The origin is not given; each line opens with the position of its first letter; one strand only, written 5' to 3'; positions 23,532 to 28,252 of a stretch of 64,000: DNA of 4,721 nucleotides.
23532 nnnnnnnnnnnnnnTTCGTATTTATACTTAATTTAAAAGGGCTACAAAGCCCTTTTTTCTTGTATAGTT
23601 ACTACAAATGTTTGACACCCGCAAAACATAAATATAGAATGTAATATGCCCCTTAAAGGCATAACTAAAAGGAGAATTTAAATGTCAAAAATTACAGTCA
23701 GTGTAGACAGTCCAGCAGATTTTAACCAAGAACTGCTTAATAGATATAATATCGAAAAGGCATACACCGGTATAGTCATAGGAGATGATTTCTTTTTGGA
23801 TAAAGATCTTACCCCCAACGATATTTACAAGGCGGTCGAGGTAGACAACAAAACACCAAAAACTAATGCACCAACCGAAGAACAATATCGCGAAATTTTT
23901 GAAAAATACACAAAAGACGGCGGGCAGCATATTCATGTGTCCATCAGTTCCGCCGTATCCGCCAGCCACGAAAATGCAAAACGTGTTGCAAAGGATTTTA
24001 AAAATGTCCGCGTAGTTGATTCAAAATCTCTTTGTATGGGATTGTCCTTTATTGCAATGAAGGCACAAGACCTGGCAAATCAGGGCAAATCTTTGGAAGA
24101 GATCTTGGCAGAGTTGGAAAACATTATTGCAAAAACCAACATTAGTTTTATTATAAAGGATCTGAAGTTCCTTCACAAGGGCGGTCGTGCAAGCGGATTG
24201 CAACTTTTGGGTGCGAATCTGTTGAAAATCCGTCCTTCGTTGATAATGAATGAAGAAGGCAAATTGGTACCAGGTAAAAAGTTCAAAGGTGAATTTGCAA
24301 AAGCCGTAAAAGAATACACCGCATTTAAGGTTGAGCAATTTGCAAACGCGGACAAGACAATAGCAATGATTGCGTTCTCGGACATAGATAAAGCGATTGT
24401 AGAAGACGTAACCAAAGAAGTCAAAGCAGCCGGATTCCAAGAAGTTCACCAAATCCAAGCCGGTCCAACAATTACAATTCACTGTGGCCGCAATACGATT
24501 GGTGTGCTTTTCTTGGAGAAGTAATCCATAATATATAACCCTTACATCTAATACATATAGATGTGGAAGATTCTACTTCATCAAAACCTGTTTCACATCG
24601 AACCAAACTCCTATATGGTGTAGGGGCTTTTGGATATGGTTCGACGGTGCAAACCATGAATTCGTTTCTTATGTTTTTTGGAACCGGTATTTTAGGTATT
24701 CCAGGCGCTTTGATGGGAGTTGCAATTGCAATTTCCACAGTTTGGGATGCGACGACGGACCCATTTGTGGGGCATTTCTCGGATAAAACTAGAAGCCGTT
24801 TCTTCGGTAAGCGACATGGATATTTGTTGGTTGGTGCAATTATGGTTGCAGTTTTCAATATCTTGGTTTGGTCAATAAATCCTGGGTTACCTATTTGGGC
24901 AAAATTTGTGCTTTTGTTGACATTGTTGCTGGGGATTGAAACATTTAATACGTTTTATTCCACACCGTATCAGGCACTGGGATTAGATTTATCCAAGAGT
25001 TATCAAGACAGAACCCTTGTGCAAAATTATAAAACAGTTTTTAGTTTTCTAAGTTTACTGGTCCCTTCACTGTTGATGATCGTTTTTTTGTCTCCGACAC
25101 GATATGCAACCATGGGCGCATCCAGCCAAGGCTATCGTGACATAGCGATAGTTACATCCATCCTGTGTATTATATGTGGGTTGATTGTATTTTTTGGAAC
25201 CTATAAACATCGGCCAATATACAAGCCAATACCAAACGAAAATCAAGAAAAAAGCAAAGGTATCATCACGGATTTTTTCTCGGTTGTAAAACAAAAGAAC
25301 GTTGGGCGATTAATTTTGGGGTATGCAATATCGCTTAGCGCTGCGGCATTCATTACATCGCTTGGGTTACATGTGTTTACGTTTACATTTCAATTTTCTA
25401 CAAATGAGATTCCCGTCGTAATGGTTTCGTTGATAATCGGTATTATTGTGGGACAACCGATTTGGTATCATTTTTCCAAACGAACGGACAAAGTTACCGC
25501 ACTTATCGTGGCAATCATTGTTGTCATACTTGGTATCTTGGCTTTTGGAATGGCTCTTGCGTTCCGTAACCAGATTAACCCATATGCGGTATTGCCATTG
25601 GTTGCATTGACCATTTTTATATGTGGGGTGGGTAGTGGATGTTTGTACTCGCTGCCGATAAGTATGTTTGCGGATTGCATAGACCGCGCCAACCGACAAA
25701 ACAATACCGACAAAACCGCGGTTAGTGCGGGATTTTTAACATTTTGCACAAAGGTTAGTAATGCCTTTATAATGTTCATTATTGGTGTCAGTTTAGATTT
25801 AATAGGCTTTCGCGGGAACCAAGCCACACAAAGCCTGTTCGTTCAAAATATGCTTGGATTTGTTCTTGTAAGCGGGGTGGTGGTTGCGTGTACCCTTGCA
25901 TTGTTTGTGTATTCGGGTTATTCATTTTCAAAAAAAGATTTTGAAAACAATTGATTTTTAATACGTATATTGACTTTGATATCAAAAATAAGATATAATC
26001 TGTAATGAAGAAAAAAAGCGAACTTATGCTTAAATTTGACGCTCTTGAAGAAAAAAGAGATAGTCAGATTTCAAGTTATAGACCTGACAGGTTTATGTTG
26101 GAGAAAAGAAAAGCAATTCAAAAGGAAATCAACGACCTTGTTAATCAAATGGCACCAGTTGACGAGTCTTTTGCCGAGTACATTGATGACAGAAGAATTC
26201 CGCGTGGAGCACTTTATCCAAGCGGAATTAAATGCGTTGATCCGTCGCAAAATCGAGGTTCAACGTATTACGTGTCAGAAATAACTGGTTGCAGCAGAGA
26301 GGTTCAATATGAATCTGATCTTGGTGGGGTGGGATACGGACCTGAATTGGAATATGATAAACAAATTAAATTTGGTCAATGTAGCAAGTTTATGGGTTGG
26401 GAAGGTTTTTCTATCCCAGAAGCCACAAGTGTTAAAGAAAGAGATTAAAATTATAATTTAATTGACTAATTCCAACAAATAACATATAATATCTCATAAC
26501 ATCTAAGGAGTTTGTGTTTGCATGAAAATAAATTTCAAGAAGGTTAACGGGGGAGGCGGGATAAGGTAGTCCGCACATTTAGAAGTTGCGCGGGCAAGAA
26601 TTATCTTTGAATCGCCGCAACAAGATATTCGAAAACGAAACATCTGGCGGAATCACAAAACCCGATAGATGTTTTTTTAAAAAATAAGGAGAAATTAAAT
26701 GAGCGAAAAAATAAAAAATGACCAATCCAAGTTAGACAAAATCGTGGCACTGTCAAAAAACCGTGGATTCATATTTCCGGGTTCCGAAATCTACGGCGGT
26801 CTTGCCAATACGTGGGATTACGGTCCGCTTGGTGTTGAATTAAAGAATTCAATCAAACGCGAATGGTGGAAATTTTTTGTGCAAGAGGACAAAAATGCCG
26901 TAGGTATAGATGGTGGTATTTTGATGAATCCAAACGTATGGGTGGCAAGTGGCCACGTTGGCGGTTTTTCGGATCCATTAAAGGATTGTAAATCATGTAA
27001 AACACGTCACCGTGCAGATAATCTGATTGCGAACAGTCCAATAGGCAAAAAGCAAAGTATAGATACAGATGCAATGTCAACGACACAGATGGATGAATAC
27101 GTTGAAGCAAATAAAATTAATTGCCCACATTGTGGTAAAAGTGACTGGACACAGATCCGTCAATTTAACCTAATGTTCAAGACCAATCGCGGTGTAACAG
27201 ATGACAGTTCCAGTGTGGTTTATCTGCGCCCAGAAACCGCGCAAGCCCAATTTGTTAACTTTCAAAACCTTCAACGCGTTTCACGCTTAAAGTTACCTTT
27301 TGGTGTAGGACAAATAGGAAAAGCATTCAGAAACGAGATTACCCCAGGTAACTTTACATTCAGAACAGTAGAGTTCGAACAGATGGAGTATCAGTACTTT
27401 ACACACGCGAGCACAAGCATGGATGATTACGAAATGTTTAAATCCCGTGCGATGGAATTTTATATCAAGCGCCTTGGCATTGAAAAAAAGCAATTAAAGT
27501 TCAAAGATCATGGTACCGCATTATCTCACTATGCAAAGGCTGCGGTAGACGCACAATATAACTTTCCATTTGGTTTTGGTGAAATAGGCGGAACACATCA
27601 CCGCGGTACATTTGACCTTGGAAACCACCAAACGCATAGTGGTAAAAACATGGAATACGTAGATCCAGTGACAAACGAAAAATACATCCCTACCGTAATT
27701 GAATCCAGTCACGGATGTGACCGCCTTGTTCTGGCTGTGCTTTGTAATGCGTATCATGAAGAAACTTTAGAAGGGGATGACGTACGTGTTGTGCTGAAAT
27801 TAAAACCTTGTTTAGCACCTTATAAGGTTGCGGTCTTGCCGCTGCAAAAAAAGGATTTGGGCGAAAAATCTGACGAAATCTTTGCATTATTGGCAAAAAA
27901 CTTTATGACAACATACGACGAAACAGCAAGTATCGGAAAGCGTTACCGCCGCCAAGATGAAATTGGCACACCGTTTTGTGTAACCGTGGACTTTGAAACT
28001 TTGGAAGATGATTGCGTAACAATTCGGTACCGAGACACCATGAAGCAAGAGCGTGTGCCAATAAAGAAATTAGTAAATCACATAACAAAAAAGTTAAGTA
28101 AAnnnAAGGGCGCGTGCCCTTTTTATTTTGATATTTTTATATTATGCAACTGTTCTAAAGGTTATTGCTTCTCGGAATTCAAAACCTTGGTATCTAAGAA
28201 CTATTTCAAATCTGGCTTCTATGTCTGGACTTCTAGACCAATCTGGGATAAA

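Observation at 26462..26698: Gly-codon leader peptide plus terminator upstream of glyQS: candidate ribosome-mediated attenuator where a T-box is expected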

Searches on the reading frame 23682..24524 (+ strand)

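Call 8: search_protein_families(library=pfam, proteins=[window:23682-24524:+])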
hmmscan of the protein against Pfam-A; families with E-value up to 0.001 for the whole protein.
window:23682-24524:+ (280 aa): 2 families
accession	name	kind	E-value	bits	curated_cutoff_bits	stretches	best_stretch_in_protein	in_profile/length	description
PF02645.21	DegV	-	1.7e-57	195.3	27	1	3-279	1-279/280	Uncharacterised protein, DegV family COG1307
PF13684.11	FakA-like_C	-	0.00016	21.6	23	1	86-160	52-123/216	Fatty acid kinase subunit A-like, C-terminal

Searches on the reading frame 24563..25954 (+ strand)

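Call 8: search_protein_families(library=pfam, proteins=[window:24563-25954:+])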
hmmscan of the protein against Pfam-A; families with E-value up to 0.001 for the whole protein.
window:24563-25954:+ (463 aa): 2 families
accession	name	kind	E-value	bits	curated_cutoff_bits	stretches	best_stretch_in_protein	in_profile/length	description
PF13347.12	MFS_2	-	2.7e-54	184.8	27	1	17-454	1-424/427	MFS/sugar transport protein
PF07690.21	MFS_1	-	7.1e-13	48.6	33.4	1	32-376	12-328/347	Major Facilitator Superfamily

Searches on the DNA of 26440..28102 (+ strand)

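Call 4: search_rna_families(source=window, start=26440, end=26720, threshold=evalue, max_evalue=10, show_alignments=5)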
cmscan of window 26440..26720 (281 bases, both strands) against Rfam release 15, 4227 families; matches with E-value up to 10: 7.
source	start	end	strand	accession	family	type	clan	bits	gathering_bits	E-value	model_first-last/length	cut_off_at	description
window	26636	26687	+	RF02433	SpF36_sRNA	Gene; sRNA;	-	17.5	48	7.4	1-51/51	no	Streptococcus sRNA SpF36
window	26575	26672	+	RF01202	sn2991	Gene; snRNA; snoRNA; CD-box;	-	16.2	60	2.7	1-98/98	no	Small nucleolar RNA sn2991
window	26626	26701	+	RF02980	freshwater-2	Cis-reg;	-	16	49.9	3.6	1-84/84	no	freshwater-2 RNA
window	26648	26701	+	RF03084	DUF2815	Gene; sRNA;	-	15.6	41.2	2.6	1-62/62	no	DUF2815 RNA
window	26514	26584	+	RF04319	BTncRNA_FopS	Gene; sRNA;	-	15.3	56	5.4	1-71/71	no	Bacteroidetes FopS (family of paralogous sRNAs)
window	26469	26529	-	RF02026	mir-2833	Gene; miRNA;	-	14.3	65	6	1-69/69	no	mir-2833 microRNA precursor family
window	26507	26537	+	RF00656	mir-205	Gene; miRNA;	-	13.6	55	1.7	23-53/75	no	mir-205 microRNA precursor family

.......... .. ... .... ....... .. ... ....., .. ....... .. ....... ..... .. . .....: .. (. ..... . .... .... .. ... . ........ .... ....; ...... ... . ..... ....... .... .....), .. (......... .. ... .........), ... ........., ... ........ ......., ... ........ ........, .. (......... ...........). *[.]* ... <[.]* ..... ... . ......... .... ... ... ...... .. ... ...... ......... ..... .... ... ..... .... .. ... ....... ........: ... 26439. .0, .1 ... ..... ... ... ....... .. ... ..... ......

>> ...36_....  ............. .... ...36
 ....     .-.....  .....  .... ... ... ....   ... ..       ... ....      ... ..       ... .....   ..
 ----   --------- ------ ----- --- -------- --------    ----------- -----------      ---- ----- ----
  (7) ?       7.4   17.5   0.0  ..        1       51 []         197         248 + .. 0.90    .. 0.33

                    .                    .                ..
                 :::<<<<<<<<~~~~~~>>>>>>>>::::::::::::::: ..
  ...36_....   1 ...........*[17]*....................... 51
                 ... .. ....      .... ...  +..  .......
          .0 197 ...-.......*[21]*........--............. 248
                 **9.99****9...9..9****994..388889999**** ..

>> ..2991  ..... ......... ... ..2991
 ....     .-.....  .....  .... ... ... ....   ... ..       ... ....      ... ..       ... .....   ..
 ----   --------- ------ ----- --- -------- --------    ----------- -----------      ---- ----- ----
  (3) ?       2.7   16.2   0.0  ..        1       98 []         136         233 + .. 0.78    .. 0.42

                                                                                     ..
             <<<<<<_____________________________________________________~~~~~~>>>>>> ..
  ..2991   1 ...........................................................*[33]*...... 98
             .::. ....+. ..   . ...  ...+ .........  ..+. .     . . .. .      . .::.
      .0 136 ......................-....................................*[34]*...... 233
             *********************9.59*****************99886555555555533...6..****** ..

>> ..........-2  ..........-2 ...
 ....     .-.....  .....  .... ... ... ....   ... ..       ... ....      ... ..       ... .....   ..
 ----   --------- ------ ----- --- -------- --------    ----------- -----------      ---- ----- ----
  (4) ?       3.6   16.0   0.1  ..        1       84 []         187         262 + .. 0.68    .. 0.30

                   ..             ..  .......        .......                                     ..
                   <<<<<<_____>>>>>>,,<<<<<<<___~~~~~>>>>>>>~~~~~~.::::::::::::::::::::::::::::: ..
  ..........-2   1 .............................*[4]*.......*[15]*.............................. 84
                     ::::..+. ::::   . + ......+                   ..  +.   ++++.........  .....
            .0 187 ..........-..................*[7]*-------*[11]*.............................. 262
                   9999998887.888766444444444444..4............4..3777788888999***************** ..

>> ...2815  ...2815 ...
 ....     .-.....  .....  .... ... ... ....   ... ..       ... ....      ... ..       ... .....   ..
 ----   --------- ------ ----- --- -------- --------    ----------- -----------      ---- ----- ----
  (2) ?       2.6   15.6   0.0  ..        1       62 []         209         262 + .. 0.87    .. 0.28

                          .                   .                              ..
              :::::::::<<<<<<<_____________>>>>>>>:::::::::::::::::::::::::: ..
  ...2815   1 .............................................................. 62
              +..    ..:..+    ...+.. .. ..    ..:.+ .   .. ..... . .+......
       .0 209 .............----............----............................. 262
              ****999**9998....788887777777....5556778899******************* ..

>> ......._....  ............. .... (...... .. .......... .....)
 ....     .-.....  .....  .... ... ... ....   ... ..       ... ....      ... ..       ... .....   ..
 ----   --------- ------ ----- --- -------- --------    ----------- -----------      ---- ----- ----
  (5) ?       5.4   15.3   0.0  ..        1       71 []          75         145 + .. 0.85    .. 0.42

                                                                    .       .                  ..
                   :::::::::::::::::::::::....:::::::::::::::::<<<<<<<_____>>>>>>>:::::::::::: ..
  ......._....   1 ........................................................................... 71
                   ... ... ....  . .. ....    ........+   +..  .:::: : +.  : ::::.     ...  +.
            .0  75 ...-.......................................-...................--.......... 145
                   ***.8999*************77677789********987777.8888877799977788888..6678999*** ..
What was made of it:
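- On T-box riboswitch (RF00230): The covariance model finds nothing (call 4).
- Checked: No hit at E<=10 on 26440-26720 (call 4).
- No Rfam family matches, even at E<=10 (call 4).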

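Call 10: search_rna_families(sources=[L001, L002, L003, L004, L005, L006, L007, L008, L009, L010, L011, L012, L013, L014, L015, L016, L017, L019, L020, L021], threshold=gathering)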
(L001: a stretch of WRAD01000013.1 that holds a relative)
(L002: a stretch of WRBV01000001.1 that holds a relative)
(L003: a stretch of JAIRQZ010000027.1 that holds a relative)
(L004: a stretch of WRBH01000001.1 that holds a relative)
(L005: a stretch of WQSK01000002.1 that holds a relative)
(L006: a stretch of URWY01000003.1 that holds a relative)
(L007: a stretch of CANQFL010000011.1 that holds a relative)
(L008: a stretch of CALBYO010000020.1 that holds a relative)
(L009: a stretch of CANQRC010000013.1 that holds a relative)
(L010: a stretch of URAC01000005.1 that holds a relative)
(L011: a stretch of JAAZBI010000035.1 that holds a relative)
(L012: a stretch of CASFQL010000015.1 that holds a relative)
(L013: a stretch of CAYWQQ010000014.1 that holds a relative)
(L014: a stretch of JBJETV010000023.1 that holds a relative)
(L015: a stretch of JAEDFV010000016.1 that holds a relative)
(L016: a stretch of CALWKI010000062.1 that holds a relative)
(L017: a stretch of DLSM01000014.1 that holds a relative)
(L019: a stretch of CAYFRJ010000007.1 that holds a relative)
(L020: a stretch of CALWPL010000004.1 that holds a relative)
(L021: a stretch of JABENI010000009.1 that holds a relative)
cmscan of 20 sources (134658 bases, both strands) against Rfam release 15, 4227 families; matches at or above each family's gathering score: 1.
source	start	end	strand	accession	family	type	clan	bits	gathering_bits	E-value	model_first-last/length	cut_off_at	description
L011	5307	5502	+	RF00230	T-box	Cis-reg; leader;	-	112.6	93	9e-24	1-219/219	no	T-box leader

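Call 28: search_rna_families(sources=[L007, L009], threshold=evalue, max_evalue=1, show_alignments=1)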
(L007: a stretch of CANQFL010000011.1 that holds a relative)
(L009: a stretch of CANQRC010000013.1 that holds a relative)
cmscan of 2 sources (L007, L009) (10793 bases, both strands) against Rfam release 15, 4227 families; matches with E-value up to 1: 4.
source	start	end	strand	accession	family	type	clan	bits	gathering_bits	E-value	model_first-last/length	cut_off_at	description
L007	2823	2943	+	RF00230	T-box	Cis-reg; leader;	-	54.5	93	6.6e-10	1-219/219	no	T-box leader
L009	2746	2945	+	RF00230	T-box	Cis-reg; leader;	-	45.7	93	1.3e-07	1-219/219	no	T-box leader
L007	3361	3429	-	RF03966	mir-76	Gene; miRNA;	-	23.6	75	0.34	1-80/80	no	mir-76 microRNA precursor family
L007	2853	2889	-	RF01343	CRISPR-DR33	Gene; CRISPR;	-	21.7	39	0.78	1-37/37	no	CRISPR RNA direct repeat element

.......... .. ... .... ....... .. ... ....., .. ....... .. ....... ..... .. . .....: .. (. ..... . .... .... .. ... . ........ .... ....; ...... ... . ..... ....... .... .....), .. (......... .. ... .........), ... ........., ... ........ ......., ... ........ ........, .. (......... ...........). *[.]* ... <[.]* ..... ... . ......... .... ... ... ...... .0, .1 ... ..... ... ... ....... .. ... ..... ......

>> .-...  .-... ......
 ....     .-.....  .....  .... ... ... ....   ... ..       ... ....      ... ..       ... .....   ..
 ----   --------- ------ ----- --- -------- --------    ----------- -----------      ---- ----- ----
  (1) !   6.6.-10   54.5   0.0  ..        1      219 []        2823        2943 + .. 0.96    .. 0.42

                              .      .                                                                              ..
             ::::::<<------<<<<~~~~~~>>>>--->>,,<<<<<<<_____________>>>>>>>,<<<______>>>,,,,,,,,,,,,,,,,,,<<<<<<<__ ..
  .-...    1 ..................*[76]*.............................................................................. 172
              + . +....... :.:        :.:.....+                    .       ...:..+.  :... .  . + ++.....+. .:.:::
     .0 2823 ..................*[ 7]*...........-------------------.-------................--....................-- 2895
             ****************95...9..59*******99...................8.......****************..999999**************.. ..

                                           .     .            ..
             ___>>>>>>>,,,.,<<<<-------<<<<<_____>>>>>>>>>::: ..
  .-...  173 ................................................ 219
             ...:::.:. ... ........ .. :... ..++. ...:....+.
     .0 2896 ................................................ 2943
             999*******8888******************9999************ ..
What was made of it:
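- On T-box riboswitch (RF00230): The positive control, L007/L009, scores 54.5/45.7 bits (call 28).
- Checked: Positive control: the truncated T-boxes of L007/L009 score 54.5/45.7 bits in the permissive mode (call 28).
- Truncated T-boxes exist in more distant relatives (L007/L009, call 28). There is no T-box hit at E<=10 in a 281-nt search (call 4), while truncated T-boxes score 45-55 bits with the same settings (call 28).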
